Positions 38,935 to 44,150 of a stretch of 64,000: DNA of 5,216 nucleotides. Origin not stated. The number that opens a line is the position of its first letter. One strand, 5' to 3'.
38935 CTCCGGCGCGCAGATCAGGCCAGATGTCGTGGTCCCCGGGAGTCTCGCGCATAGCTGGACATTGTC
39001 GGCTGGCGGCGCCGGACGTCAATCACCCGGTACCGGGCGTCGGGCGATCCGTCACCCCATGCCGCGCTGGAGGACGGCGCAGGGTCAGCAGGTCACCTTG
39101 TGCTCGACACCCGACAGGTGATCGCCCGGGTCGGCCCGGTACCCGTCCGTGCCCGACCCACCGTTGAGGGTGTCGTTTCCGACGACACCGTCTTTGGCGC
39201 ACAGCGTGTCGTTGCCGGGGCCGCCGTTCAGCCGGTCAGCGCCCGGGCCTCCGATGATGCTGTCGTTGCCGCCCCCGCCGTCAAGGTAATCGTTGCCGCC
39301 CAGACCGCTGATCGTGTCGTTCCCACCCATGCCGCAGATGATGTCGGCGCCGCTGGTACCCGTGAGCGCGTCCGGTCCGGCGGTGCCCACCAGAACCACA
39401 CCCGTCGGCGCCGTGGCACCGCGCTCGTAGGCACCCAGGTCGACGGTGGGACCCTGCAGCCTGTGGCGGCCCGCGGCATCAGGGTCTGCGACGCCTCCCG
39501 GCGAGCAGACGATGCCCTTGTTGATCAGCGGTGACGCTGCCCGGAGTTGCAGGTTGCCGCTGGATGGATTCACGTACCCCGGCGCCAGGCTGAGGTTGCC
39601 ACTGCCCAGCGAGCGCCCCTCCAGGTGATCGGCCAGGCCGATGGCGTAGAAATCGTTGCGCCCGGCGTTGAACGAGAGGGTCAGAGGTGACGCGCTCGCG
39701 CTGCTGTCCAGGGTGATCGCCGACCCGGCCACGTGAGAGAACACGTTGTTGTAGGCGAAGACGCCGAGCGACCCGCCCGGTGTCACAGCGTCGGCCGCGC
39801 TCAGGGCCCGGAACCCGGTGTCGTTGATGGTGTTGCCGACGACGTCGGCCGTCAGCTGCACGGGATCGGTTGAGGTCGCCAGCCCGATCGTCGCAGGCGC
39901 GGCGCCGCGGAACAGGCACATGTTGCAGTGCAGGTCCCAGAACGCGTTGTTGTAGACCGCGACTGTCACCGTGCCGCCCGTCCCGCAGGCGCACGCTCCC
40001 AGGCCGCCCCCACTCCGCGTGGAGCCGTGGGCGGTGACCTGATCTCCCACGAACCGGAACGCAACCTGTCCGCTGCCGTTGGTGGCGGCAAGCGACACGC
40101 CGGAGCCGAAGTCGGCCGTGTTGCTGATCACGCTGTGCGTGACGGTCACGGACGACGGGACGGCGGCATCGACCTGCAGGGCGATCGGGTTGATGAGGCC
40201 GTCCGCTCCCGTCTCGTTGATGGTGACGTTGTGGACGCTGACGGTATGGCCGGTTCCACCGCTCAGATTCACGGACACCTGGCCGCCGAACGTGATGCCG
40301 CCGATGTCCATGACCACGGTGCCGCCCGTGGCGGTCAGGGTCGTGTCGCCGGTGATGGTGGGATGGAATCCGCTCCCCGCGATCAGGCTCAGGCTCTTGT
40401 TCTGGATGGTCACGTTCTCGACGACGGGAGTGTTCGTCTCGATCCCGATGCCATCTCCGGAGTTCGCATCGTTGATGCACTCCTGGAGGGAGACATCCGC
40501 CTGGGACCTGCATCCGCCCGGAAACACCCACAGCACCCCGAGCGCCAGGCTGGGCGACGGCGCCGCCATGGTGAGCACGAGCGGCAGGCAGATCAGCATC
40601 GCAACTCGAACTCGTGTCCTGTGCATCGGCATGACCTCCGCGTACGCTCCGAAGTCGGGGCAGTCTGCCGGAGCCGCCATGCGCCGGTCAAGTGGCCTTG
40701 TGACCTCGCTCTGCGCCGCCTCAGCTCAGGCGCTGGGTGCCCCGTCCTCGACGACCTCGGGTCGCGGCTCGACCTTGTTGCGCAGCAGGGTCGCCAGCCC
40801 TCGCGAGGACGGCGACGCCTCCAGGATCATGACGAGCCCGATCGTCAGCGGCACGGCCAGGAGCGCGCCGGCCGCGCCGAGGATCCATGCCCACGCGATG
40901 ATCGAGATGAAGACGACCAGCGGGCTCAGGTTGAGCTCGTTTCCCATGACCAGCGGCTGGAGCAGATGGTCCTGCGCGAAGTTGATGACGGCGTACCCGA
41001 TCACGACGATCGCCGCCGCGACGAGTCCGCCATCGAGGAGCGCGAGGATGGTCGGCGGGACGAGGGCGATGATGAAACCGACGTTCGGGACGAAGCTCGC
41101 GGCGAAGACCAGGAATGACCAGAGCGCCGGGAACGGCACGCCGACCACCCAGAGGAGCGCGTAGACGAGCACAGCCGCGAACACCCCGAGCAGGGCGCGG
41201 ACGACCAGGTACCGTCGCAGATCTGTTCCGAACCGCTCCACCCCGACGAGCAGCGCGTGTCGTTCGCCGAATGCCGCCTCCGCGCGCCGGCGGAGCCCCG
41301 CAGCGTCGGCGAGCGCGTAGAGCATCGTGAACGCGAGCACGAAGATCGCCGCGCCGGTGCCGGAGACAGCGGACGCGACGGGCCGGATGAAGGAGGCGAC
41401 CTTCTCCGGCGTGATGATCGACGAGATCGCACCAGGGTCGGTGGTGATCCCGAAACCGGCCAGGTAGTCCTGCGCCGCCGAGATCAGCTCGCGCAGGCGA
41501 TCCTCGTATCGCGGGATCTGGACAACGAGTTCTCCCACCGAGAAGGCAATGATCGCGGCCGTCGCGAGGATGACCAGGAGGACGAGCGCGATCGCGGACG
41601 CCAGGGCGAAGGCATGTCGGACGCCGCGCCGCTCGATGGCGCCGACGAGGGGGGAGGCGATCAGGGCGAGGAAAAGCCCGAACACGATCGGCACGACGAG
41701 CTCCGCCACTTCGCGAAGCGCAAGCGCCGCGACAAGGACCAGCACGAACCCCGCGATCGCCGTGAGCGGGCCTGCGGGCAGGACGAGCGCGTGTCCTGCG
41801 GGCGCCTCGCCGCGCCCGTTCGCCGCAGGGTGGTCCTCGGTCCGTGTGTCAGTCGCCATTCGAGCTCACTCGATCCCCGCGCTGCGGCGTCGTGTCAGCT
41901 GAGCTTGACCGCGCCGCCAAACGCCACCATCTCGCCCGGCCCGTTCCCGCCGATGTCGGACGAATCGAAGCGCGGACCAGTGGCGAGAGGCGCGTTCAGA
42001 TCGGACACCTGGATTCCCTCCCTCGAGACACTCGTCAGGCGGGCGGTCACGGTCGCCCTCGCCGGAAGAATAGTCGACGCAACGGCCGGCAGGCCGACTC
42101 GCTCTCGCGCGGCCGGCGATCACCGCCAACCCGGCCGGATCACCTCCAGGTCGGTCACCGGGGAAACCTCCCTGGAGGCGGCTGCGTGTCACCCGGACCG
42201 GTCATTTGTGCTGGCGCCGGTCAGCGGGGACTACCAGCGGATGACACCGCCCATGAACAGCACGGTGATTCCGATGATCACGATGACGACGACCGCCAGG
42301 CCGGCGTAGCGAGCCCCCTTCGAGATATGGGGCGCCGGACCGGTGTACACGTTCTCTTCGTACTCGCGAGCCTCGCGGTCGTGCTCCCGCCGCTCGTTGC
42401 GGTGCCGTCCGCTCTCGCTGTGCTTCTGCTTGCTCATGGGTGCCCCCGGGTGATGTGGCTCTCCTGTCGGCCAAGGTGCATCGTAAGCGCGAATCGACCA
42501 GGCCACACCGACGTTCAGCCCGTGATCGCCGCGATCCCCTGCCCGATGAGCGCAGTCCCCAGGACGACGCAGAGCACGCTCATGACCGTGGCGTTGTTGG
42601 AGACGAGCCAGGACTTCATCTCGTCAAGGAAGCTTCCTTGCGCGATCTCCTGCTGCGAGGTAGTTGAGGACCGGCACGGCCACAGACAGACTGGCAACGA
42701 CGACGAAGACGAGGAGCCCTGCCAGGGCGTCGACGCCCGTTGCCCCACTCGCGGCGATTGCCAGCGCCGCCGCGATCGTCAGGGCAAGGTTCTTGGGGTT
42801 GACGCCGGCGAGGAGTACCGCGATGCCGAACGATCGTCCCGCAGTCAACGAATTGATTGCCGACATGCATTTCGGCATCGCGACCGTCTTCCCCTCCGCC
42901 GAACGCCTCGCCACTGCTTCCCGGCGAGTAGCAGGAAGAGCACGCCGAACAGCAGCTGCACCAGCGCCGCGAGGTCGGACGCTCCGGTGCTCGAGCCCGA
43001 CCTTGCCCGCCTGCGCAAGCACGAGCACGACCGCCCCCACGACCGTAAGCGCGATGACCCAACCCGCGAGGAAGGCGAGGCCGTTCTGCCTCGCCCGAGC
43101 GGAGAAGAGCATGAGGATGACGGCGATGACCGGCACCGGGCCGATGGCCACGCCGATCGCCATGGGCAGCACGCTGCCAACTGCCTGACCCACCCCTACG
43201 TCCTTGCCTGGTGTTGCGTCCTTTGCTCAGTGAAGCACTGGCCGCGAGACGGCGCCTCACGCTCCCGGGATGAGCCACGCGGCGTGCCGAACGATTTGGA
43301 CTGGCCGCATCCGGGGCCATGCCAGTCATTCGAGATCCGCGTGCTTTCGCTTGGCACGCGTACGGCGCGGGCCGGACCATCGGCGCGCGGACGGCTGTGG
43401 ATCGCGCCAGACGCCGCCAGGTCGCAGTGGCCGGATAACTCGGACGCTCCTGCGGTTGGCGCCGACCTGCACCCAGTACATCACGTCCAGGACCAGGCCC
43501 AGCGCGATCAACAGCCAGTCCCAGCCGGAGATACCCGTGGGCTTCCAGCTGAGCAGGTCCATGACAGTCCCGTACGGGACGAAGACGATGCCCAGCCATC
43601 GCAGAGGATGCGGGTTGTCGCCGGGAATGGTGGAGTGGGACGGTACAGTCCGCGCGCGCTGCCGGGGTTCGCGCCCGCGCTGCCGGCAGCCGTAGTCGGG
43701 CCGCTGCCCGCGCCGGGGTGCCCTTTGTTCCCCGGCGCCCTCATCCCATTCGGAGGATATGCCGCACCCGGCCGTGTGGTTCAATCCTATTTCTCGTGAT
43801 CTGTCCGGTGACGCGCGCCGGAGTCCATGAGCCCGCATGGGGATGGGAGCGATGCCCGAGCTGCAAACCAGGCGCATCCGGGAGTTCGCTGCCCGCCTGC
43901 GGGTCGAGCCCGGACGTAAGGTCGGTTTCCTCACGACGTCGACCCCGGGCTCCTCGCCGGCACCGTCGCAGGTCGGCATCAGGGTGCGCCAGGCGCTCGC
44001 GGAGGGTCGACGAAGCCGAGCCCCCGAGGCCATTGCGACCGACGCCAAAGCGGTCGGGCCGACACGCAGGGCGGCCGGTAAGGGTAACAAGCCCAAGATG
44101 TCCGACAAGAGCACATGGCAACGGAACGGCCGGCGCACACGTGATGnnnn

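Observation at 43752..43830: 35-nt box, 33/35 identical, upstream of both CHAD loci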

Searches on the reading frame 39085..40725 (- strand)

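Call 95: search_protein_families(library=pfam, proteins=[window:39085-40725:-], max_evalue=0.01)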
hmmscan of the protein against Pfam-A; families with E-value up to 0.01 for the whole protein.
window:39085-40725:- (546 aa): 1 family
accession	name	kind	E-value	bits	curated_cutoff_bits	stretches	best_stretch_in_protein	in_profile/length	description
PF00353.25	HemolysinCabind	-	6.4e-16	58.4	23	2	474-508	2-36/36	RTX calcium-binding nonapeptide repeat (4 copies)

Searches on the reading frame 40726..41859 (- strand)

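Call 95: search_protein_families(library=pfam, proteins=[window:40726-41859:-], max_evalue=0.01)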
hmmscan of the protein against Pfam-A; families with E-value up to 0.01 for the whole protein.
window:40726-41859:- (377 aa): 1 family
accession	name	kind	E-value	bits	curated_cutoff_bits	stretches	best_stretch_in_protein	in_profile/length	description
PF01594.21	AI-2E_transport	-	7.3e-47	160.6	34.3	1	37-348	4-325/327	AI-2E family transporter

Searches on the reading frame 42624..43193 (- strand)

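Call 95: search_protein_families(library=pfam, proteins=[window:42624-43193:-], max_evalue=0.01)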
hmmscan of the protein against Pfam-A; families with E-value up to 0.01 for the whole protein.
window:42624-43193:- (189 aa): 1 family
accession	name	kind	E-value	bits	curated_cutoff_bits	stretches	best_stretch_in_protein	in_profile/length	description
PF11139.14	SfLAP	-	5.9e-29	101.5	35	1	8-187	1-179/213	Sap, sulfolipid-1-addressing protein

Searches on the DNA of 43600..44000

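Call 18: search_rna_families(source=window, start=43600, end=44000, threshold=evalue, max_evalue=10)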
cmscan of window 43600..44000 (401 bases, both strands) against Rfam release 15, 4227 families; matches with E-value up to 10: 0.
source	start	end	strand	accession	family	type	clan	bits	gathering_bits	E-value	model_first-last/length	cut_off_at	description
